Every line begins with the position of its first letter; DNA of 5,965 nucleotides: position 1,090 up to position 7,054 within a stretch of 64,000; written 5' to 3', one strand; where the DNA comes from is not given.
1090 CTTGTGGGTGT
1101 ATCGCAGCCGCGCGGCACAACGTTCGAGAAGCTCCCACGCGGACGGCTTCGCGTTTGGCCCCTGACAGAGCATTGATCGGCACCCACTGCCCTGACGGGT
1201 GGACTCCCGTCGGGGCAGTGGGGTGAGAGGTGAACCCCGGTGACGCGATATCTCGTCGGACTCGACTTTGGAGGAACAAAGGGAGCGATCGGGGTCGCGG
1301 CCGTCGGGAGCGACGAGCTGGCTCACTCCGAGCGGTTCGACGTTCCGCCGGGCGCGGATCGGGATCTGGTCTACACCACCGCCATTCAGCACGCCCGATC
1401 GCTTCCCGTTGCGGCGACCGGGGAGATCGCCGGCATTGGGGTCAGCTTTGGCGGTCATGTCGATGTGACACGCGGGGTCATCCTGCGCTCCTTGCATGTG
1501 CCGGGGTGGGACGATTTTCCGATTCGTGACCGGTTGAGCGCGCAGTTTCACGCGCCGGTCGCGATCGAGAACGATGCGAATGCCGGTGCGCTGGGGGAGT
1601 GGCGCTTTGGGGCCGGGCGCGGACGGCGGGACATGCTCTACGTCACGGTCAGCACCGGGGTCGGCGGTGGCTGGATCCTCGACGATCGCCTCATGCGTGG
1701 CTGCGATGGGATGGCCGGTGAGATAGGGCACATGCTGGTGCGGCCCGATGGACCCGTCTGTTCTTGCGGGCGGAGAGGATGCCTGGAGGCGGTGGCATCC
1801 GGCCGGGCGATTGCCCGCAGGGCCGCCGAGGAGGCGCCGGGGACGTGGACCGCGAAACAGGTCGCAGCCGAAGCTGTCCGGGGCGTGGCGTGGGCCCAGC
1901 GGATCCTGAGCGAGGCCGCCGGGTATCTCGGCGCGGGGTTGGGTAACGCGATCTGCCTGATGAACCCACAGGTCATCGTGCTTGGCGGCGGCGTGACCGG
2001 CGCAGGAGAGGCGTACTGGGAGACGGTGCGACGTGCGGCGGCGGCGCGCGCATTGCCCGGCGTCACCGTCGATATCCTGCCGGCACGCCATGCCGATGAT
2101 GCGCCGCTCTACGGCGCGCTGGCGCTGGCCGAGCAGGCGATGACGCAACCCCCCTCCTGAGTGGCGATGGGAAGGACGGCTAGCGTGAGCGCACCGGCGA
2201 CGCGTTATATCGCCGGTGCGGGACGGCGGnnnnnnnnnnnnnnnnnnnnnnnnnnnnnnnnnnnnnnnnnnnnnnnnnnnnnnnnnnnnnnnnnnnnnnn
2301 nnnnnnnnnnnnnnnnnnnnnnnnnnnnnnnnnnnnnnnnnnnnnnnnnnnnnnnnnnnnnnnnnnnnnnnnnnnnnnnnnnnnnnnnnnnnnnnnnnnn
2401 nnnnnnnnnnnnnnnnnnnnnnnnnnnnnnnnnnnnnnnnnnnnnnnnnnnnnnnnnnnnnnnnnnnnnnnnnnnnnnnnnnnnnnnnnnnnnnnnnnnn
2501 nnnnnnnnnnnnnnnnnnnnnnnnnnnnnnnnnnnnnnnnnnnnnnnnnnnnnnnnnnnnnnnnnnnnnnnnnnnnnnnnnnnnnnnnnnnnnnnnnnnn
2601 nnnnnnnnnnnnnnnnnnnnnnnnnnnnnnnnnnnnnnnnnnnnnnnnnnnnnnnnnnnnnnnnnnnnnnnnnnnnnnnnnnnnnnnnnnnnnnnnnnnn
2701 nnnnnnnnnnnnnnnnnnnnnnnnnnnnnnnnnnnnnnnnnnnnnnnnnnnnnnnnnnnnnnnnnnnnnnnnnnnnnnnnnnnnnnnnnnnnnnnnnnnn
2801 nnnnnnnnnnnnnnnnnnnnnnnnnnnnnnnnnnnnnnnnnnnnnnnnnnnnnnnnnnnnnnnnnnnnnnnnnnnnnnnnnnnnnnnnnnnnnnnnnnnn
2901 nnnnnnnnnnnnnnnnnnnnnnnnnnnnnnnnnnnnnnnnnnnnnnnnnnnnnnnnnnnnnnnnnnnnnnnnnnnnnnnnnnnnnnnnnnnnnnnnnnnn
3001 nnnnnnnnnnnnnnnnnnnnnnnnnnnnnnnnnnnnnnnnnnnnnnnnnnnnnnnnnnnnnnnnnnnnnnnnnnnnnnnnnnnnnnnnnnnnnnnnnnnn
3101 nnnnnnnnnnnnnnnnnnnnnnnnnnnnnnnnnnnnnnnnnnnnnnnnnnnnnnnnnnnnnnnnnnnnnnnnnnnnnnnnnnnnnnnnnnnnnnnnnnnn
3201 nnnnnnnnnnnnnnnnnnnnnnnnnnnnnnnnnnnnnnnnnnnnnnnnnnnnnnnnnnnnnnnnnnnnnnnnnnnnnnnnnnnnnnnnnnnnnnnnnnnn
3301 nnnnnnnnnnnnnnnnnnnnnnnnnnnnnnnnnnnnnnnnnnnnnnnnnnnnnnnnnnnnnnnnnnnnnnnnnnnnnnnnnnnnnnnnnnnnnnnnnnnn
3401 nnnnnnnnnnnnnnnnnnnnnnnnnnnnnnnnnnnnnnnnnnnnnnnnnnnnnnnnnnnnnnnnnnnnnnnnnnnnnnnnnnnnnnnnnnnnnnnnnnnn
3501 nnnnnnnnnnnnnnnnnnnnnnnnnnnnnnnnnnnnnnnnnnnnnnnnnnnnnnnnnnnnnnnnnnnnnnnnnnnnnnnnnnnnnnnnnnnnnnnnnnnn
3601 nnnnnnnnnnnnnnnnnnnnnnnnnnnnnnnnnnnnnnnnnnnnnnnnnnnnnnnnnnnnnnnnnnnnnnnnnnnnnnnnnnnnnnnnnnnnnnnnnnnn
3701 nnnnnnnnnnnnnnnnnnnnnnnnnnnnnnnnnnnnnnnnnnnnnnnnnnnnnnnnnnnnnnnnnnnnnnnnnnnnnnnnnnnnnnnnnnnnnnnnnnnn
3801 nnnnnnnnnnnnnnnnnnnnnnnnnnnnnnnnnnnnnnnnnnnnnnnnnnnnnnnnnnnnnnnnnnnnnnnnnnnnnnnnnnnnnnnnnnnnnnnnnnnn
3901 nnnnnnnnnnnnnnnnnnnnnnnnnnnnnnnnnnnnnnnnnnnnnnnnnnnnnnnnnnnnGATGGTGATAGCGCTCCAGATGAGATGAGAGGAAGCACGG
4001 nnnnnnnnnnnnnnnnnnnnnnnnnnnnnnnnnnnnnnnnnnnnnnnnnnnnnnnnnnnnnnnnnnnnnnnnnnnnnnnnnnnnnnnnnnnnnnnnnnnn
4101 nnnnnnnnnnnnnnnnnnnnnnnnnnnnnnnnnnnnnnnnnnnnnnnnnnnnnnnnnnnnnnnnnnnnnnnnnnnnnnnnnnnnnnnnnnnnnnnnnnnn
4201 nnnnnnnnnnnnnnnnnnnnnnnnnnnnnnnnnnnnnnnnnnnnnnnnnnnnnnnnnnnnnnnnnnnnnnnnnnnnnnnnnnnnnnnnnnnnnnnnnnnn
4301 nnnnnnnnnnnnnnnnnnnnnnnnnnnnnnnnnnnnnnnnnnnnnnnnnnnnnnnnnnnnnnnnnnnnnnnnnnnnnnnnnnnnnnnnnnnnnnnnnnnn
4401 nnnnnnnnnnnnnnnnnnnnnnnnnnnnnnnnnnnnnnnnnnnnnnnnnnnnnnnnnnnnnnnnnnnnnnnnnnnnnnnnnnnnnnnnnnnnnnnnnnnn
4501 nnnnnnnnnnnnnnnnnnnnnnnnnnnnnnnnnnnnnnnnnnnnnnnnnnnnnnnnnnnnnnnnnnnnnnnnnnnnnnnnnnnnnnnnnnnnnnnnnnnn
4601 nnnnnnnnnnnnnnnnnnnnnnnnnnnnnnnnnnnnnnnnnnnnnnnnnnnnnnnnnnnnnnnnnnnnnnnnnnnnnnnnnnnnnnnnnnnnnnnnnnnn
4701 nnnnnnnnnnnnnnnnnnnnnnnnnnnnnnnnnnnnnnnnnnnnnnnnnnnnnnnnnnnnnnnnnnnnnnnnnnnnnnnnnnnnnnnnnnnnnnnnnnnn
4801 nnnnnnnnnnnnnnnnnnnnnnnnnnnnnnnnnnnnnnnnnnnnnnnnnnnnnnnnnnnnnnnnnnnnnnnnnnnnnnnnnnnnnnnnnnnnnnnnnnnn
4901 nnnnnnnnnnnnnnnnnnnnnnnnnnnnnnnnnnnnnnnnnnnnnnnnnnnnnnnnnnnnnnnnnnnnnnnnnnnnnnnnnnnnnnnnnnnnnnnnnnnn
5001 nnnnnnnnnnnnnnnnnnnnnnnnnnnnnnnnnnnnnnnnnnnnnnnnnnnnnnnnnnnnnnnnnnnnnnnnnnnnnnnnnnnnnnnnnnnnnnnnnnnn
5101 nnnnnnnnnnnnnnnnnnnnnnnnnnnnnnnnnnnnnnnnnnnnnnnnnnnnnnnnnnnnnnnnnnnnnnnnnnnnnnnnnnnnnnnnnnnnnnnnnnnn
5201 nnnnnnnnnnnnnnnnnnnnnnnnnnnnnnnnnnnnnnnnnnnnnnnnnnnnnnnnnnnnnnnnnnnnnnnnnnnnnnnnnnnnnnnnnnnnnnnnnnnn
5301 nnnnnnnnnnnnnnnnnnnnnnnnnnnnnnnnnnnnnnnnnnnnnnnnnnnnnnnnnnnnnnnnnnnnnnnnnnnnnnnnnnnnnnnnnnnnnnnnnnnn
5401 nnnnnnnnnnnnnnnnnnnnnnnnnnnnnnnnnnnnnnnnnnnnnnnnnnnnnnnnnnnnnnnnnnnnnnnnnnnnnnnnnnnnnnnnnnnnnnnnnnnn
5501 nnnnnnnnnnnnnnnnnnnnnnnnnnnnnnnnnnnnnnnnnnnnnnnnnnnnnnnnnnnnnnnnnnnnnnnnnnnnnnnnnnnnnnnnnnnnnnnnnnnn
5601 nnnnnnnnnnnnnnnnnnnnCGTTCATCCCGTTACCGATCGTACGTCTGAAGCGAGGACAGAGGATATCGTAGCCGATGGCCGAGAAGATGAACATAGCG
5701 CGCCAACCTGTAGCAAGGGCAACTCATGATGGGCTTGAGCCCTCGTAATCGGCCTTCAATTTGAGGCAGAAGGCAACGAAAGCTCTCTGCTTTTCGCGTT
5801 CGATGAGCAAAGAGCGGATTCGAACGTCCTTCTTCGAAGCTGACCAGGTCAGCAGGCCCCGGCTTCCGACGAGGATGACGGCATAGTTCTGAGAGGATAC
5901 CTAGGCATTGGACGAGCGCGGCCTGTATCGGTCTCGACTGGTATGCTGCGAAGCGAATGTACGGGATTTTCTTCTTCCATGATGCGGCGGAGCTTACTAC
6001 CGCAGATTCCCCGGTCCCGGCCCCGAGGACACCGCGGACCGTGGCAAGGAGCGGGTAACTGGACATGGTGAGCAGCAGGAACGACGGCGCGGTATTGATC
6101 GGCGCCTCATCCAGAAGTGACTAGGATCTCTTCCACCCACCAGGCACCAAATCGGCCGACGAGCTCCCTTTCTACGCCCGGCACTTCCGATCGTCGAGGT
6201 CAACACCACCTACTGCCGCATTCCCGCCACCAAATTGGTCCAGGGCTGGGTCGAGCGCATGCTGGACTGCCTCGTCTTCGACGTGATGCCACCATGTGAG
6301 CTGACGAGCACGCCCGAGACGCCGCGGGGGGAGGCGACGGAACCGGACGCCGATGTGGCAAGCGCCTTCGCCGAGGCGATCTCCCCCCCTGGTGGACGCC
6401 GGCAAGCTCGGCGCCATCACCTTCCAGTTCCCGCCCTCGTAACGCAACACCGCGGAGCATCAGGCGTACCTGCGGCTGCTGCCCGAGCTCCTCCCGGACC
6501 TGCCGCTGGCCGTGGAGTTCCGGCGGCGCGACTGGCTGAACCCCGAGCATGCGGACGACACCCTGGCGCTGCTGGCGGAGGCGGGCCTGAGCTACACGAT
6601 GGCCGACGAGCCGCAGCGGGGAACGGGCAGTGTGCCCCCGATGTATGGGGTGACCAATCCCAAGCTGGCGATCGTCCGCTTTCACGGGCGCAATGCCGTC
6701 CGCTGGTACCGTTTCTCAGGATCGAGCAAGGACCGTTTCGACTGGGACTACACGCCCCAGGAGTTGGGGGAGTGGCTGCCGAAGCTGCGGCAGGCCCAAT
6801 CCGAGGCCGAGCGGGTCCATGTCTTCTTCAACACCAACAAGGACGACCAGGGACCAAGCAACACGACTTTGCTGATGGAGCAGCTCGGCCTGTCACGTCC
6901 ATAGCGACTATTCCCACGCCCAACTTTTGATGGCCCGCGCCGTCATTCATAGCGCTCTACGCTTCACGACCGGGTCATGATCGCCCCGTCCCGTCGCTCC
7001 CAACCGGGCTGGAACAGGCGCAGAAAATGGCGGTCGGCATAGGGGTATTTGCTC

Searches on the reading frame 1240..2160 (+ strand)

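Call 46: search_protein_families(library=pfam, max_evalue=0.001, proteins=[window:1240-2160:+])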
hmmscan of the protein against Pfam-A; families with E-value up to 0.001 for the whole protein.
window:1240-2160:+ (306 aa): 1 family
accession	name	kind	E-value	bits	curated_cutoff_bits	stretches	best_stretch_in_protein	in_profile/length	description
PF00480.26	ROK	-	6.4e-66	223.3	22.9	1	6-299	2-293/294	ROK family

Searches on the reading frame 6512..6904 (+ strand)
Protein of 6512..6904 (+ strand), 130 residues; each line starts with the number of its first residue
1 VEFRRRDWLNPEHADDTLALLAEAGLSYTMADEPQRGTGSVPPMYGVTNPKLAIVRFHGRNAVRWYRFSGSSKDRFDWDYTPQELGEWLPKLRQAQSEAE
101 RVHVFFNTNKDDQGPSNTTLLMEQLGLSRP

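Call 46: search_protein_families(library=pfam, max_evalue=0.001, proteins=[window:6512-6904:+])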
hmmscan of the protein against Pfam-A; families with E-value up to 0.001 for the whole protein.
window:6512-6904:+ (130 aa): 1 family
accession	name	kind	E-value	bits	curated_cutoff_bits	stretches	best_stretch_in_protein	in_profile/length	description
PF01904.24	DUF72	-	3.3e-19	70.3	25.3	1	1-123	115-216/217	Protein of unknown function DUF72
